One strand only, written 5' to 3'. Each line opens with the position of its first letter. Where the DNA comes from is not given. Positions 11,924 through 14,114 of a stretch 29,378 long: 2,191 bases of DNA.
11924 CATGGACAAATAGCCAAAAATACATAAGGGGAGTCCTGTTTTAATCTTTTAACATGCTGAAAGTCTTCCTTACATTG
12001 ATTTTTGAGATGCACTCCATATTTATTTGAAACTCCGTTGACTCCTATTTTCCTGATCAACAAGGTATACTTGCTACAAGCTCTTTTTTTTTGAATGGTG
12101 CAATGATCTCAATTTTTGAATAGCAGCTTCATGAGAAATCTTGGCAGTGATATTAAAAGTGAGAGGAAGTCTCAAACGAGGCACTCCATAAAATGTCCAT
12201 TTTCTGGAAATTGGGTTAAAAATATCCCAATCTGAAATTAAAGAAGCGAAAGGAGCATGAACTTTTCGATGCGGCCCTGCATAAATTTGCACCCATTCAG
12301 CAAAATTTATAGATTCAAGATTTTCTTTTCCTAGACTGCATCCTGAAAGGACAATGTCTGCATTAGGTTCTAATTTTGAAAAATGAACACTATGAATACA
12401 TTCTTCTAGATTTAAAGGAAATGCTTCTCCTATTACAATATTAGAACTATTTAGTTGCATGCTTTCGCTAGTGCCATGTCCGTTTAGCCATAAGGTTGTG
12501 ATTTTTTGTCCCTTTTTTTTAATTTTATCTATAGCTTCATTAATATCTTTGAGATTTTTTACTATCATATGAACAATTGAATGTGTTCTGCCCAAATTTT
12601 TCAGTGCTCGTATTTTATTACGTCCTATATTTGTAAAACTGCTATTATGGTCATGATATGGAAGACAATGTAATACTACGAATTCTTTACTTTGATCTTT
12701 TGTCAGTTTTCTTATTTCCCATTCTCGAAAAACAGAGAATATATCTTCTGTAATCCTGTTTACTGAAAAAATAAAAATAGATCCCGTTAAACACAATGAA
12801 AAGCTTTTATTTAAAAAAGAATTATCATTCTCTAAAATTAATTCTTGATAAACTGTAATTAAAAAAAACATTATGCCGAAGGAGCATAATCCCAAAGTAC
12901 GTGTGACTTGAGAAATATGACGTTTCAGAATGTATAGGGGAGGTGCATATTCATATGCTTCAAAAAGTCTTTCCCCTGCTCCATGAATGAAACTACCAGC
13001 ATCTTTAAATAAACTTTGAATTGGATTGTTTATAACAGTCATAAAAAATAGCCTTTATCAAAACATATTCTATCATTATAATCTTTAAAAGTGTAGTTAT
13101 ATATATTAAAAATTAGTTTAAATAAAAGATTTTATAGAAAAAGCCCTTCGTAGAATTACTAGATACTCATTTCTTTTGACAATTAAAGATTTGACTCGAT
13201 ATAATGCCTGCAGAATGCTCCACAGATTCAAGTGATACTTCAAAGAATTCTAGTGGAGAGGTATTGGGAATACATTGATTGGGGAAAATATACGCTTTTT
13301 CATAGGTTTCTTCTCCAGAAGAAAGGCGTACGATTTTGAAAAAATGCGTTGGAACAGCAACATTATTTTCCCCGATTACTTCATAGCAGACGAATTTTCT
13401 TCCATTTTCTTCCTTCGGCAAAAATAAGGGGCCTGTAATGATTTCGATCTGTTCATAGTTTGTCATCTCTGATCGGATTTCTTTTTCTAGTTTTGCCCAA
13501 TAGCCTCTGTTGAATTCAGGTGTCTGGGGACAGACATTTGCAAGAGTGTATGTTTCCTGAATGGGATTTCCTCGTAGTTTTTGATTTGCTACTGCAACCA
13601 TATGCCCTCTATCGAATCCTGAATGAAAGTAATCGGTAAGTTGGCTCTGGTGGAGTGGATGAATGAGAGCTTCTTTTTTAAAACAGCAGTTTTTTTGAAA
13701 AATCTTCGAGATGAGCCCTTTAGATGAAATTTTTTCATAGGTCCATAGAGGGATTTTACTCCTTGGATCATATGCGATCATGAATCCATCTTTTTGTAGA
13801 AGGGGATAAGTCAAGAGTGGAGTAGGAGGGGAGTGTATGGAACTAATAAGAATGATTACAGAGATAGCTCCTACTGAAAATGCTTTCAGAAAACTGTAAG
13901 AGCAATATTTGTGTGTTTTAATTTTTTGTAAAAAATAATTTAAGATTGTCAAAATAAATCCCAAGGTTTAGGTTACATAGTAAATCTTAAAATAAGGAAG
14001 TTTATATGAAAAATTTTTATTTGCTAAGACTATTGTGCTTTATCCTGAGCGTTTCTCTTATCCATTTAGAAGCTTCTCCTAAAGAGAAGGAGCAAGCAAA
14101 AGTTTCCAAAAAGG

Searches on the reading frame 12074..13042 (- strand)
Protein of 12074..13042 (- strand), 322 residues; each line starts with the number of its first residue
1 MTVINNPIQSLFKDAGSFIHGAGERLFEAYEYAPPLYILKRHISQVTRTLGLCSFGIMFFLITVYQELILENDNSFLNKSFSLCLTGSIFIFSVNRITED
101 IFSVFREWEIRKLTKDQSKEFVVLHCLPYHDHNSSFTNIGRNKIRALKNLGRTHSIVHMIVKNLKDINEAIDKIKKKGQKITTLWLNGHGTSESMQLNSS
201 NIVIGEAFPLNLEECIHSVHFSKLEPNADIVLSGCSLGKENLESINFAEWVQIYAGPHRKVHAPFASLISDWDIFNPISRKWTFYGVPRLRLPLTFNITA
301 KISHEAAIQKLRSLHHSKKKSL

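Call 8: search_protein_families(library=pfam, proteins=[window:12074-13042:-], max_evalue=0.01)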
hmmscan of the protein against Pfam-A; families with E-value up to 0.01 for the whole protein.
window:12074-13042:- (322 aa): 1 family
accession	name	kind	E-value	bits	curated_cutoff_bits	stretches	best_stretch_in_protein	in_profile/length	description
PF14252.11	DUF4347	-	0.0021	18.3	24.6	1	156-241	22-104/164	Domain of unknown function (DUF4347)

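Call 72: search_protein_families(library=padloc, proteins=[window:12074-13042:-], max_evalue=0.001)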
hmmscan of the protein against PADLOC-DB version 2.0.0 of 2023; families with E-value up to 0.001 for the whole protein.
window:12074-13042:- (322 aa): 0 families

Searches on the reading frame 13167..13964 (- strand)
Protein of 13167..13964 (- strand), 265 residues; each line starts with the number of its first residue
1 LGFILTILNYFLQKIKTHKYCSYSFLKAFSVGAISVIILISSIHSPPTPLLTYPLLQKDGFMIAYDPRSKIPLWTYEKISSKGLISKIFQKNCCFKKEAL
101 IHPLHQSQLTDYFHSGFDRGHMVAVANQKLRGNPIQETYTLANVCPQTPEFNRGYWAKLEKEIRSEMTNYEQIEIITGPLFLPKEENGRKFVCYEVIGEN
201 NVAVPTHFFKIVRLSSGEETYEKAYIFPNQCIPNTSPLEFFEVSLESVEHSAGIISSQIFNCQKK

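Call 8: search_protein_families(library=pfam, proteins=[window:13167-13964:-], max_evalue=0.01)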
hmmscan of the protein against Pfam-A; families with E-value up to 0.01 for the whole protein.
window:13167-13964:- (265 aa): 2 families
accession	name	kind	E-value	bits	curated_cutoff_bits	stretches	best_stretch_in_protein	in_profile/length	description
PF01223.29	Endonuclease_NS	-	1e-44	153.3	23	1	55-254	18-214/223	DNA/RNA non-specific endonuclease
PF13930.12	Endonuclea_NS_2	-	0.00065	20.3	27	1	116-173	53-106/132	DNA/RNA non-specific endonuclease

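Call 72: search_protein_families(library=padloc, proteins=[window:13167-13964:-], max_evalue=0.001)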
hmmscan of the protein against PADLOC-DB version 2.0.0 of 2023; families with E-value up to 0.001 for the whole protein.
window:13167-13964:- (265 aa): 0 families
